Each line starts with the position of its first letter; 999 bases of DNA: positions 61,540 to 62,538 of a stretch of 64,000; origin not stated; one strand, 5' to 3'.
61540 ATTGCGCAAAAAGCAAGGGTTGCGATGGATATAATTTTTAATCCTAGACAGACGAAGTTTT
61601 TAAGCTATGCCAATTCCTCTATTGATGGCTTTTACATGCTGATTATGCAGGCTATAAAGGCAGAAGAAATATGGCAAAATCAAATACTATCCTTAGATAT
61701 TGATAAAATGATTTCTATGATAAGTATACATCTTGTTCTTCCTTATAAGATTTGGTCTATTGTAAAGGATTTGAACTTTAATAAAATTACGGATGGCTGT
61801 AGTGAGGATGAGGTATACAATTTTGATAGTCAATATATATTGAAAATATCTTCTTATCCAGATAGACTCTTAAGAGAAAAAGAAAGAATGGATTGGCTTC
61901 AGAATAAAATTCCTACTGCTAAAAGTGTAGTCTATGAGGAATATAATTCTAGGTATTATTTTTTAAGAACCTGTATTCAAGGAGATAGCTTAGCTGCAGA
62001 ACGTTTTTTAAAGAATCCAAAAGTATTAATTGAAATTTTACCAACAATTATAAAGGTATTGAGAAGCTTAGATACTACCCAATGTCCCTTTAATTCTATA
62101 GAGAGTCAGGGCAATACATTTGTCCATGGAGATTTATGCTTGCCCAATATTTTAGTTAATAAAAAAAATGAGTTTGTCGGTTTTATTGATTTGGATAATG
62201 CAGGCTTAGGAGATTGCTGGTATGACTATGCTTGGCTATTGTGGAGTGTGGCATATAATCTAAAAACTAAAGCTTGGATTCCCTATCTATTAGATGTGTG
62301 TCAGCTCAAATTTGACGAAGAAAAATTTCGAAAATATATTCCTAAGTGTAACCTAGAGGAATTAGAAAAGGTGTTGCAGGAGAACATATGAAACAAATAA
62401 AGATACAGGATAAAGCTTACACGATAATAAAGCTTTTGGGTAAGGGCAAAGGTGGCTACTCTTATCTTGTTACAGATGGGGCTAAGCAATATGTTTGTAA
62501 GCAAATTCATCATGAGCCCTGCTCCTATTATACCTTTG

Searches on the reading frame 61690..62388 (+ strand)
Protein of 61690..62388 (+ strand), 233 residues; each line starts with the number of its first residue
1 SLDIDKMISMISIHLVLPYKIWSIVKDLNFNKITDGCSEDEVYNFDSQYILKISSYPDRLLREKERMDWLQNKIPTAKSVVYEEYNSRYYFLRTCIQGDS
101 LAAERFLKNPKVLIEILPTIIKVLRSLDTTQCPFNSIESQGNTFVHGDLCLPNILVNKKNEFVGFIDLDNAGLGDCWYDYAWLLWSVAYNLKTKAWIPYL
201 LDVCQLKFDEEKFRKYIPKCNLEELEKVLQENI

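Call 4: search_protein_families(library=ncbifam, proteins=[window:61690-62388:+], max_evalue=0.1)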
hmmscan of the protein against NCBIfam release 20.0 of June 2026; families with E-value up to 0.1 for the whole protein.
window:61690-62388:+ (233 aa): 27 families (the best 25 are shown)
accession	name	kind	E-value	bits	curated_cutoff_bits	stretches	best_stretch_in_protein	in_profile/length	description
NF033068.1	APH_3p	equivalog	4.6e-36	124.6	205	2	18-136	2-126/255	APH(3') family aminoglycoside O-phosphotransferase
NF032898.2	APH_3p_II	exception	2.3e-20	73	360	2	145-213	179-246/256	APH(3')-II family aminoglycoside O-phosphotransferase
NF033064.0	APH_3p_IIIa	exception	4.1e-17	62.5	530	2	143-217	185-258/264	aminoglycoside O-phosphotransferase APH(3')-IIIa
NF033065.0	APH_3p_IVa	exception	1.9e-13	50.5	530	2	142-217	181-256/262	aminoglycoside O-phosphotransferase APH(3')-IVa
NF033112.0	APH_3p_A16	exception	9.2e-13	48.3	580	2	143-217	184-256/262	aminoglycoside 3'-O-phosphotransferase AphA16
NF033059.2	APH_3p_I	exception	2.2e-10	40.4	400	2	58-138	59-141/267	APH(3')-I family aminoglycoside O-phosphotransferase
NF032896.1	APH_3pp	equivalog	1.1e-09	38.2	325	1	144-214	168-243/254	APH(3'') family aminoglycoside O-phosphotransferase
NF033067.1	APH_3p_VIIa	exception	2.6e-06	27.4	530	1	59-136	47-122/250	aminoglycoside O-phosphotransferase APH(3')-VIIa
NF033066.0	APH_3p_VIIIa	exception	3.4e-06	26.6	520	1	144-190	180-227/267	aminoglycoside O-phosphotransferase APH(3')-VIIIa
NF033063.0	APH_3p_XV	exception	7e-06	26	550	1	144-181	185-221/263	aminoglycoside O-phosphotransferase APH(3')-XV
NF033062.0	APH_3p_VI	exception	7.9e-06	25.6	525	1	143-183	182-221/259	APH(3')-VI family aminoglycoside O-phosphotransferase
NF032894.1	APH_3pp_Ia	exception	2.8e-05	23.8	600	1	139-185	181-228/272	aminoglycoside O-phosphotransferase APH(3'')-Ia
NF051474.1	APH_3p_Ia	exception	4.2e-05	22.7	625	1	143-187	193-235/271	aminoglycoside O-phosphotransferase APH(3')-Ia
NF032897.1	APH_3p_V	exception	0.00024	20.5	450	0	144-181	180-218/264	APH(3')-V family aminoglycoside O-phosphotransferase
NF032895.1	APH_3pp_Ib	exception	0.00069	18.8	600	1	144-185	180-222/267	aminoglycoside O-phosphotransferase APH(3'')-Ib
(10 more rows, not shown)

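Call 30: search_solved_structures(query=window:61726-62388:+, max_evalue=0.01, show_alignments=3)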
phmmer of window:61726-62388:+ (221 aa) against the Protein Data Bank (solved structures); distinct sequences matched with E-value up to 0.01: 9.
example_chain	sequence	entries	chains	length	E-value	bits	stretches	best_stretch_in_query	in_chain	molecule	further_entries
2bkk_A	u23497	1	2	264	1.8e-16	63.6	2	131-205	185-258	AMINOGLYCOSIDE 3'-PHOSPHOTRANSFERASE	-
1l8t_A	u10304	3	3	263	2e-16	63.5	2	131-205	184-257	Aminoglycoside 3'-Phosphotransferase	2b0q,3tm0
1j7i_A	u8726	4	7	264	2e-16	63.4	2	131-205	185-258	AMINOGLYCOSIDE 3'-PHOSPHOTRANSFERASE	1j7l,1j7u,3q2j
9qos_A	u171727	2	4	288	5.7e-09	39.1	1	132-179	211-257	Aminoglycoside 3'-phosphotransferase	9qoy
1nd4_A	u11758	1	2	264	2.9e-08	36.8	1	131-179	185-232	Aminoglycoside 3'-phosphotransferase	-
6fuc_A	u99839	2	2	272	1.2e-05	28.2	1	130-172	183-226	Aminoglycoside phosphotransferase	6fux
4feu_A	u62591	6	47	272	5.3e-05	26.1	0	130-175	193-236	Aminoglycoside 3'-phosphotransferase AphA1-IAB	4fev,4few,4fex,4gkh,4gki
4ej7_A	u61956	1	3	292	6.7e-05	25.8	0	130-175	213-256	Aminoglycoside 3'-phosphotransferase AphA1-IAB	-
4h05_A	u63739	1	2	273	0.00029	23.7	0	132-178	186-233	Aminoglycoside-O-phosphotransferase VIII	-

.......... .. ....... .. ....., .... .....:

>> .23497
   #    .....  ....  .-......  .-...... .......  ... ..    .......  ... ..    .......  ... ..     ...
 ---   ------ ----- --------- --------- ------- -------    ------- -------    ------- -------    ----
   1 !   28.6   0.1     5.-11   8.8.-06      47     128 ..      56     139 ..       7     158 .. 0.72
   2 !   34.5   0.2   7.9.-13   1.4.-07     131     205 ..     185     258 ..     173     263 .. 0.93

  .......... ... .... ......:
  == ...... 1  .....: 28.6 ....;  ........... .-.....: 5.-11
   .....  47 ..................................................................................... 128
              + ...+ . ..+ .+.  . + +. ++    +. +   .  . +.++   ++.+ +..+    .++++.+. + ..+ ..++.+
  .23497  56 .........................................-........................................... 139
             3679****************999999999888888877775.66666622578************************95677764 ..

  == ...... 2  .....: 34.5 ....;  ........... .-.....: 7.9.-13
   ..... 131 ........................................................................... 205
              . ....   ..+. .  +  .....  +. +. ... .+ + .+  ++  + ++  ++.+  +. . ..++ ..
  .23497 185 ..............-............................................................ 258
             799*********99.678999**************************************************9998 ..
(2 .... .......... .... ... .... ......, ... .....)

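Call 34: find_homologous_proteins(query=window:61726-62388:+, max_evalue=0.00001)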
Query window:61726-62388:+ (221 aa): 99 proteins with E <= 0.00001 among 253 candidates.
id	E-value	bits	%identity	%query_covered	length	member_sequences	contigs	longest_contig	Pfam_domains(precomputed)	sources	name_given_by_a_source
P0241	7.3e-71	256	58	92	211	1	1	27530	PF01636.30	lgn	-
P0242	8.0e-71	256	58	92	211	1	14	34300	PF01636.30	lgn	-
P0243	8.4e-71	256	58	92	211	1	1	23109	PF01636.30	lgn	-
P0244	8.5e-71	256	57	92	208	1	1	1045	PF01636.30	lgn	-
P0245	2.6e-70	255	58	92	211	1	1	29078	PF01636.30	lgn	-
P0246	4.5e-70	254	53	95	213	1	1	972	PF01636.30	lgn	-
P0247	2.4e-69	251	57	91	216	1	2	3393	PF01636.30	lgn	-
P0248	2.8e-69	251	52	93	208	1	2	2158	PF01636.30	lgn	-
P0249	3.5e-69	251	57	92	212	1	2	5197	PF01636.30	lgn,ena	-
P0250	1.6e-68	249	58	91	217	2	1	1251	PF01636.30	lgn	-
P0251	1.6e-68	249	57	92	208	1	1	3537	PF01636.30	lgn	-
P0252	3.2e-68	248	54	96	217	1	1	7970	PF01636.30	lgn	-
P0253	5.1e-68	247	58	92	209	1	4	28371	PF01636.30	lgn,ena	-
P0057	5.6e-68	247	57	93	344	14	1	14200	PF01636.30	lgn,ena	-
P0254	6.2e-68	247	54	99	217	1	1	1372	PF01636.30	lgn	-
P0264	1.6e-65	239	55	93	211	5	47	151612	PF01636.30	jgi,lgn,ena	-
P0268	4.0e-65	238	56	86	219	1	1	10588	PF01636.30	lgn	-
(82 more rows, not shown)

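Call 35: find_encoding_contigs(protein=P0242, flank=10000, max_places=4)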
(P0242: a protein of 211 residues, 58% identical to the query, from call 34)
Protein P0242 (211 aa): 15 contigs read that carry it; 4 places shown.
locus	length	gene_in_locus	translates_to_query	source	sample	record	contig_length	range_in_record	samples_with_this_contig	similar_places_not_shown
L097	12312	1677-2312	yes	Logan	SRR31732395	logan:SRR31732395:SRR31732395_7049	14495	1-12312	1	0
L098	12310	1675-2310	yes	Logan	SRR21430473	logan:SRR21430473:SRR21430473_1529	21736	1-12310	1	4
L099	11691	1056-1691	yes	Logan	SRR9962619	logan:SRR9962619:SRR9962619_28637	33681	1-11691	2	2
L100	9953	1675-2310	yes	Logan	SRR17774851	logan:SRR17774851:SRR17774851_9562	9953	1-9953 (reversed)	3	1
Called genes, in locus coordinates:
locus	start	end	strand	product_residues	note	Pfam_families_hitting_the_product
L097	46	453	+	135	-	-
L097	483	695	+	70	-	-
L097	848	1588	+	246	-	-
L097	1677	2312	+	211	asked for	PF01636:APH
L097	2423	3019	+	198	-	PF01613:Flavin_Reduct, PF21349:RUBY_RBDX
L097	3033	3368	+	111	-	PF00719:Pyrophosphatase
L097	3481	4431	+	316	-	PF13673:Acetyltransf_10 (faint), PF13508:Acetyltransf_7 (faint), PF00583:Acetyltransf_1 (weak)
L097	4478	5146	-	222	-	PF01966:HD (weak)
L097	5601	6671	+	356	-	PF04055:Radical_SAM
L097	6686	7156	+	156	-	-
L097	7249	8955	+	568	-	PF03572:Peptidase_S41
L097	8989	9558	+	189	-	-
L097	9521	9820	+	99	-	-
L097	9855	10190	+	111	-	-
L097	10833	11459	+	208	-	PF01966:HD (weak)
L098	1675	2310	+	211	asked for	PF01636:APH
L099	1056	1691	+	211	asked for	PF01636:APH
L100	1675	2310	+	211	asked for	PF01636:APH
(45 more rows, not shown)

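Call 36: find_encoding_contigs(protein=P0264, flank=10000, max_places=4)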
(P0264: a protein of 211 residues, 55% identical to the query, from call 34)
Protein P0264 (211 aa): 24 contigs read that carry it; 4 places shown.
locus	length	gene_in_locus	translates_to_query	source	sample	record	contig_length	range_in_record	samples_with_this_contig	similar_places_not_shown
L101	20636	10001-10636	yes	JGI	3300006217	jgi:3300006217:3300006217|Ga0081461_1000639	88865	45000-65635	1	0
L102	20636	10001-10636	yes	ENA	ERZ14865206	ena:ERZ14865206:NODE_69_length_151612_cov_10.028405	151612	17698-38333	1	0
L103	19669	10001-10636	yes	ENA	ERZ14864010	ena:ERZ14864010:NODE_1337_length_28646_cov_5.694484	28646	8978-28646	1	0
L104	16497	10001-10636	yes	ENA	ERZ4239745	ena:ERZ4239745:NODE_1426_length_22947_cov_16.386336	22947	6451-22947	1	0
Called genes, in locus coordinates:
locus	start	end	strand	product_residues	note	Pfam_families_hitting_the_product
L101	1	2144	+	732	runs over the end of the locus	PF13567:DUF4131 (weak), PF03772:Competence, PF00753:Lactamase_B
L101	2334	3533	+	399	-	-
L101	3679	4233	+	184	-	-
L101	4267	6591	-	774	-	PF13191:AAA_16 (weak), PF00004:AAA, PF17871:AAA_lid_9, PF00158:Sigma54_activat (weak), PF00004:AAA, PF07724:AAA_2, PF07728:AAA_5, PF10431:ClpB_D2-small, +10 more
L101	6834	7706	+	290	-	-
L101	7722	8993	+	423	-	PF07907:YibE_F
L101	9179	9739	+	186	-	PF12464:Mac, PF00132:Hexapep, PF14602:Hexapep_2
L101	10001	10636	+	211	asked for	PF01636:APH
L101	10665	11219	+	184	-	-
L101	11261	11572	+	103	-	PF03819:MazG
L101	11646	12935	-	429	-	PF00089:Trypsin, PF13365:Trypsin_2, PF00595:PDZ, PF13180:PDZ_2, PF17820:PDZ_6 (weak)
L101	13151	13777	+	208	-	PF01351:RNase_HII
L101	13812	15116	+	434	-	PF02885:Glycos_trans_3N, PF00591:Glycos_transf_3, PF07831:PYNP_C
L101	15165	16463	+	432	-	PF02885:Glycos_trans_3N, PF00591:Glycos_transf_3, PF07831:PYNP_C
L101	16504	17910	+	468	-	PF02127:Peptidase_M18, PF05343:Peptidase_M42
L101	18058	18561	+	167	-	PF04892:VanZ-LLP1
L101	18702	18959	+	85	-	PF04542:Sigma70_r2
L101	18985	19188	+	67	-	PF04297:UPF0122 (weak), PF08281:Sigma70_r4_2, PF04545:Sigma70_r4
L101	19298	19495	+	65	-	-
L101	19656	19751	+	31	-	-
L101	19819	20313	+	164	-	PF01257:2Fe-2S_thioredx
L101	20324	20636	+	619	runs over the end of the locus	PF01257:2Fe-2S_thioredx, PF01512:Complex1_51K, PF10589:NADH_4Fe-4S, PF12838:Fer4_7, PF00037:Fer4, PF13237:Fer4_10, PF14697:Fer4_21, PF00037:Fer4, +6 more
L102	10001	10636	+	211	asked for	PF01636:APH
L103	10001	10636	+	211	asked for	PF01636:APH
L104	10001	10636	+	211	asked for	PF01636:APH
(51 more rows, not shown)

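Call 40: find_encoding_contigs(protein=P0268, flank=10000, max_places=3)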
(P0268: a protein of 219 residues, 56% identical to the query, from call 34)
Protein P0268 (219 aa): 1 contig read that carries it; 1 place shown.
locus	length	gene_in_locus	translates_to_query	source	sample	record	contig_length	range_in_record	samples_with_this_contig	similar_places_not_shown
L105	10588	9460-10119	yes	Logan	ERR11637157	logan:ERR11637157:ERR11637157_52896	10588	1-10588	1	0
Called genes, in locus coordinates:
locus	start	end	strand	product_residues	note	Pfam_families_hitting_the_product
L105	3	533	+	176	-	?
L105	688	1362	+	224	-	-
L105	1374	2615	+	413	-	PF00753:Lactamase_B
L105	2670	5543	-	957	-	-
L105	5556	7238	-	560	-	PF02687:FtsX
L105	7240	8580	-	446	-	PF12704:MacB_PCD (weak), PF02687:FtsX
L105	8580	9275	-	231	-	PF00005:ABC_tran, PF02463:SMC_N (faint), PF13166:AAA_13 (faint), PF13175:AAA_15 (faint), PF13304:AAA_21 (faint)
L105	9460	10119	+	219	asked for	PF01636:APH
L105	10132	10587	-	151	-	?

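Call 45: search_protein_families(library=padloc, proteins=[window:61726-62388:+], max_evalue=0.01)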
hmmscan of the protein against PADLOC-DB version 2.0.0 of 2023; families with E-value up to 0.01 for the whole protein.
window:61726-62388:+ (221 aa): 0 families

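Call 61: search_protein_families(library=ncbifam, proteins=[L101:10665-11216:+], max_evalue=0.001)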
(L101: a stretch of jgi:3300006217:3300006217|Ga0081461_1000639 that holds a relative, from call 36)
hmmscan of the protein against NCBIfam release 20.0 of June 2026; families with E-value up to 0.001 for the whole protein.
L101:10665-11216:+ (184 aa): 0 families
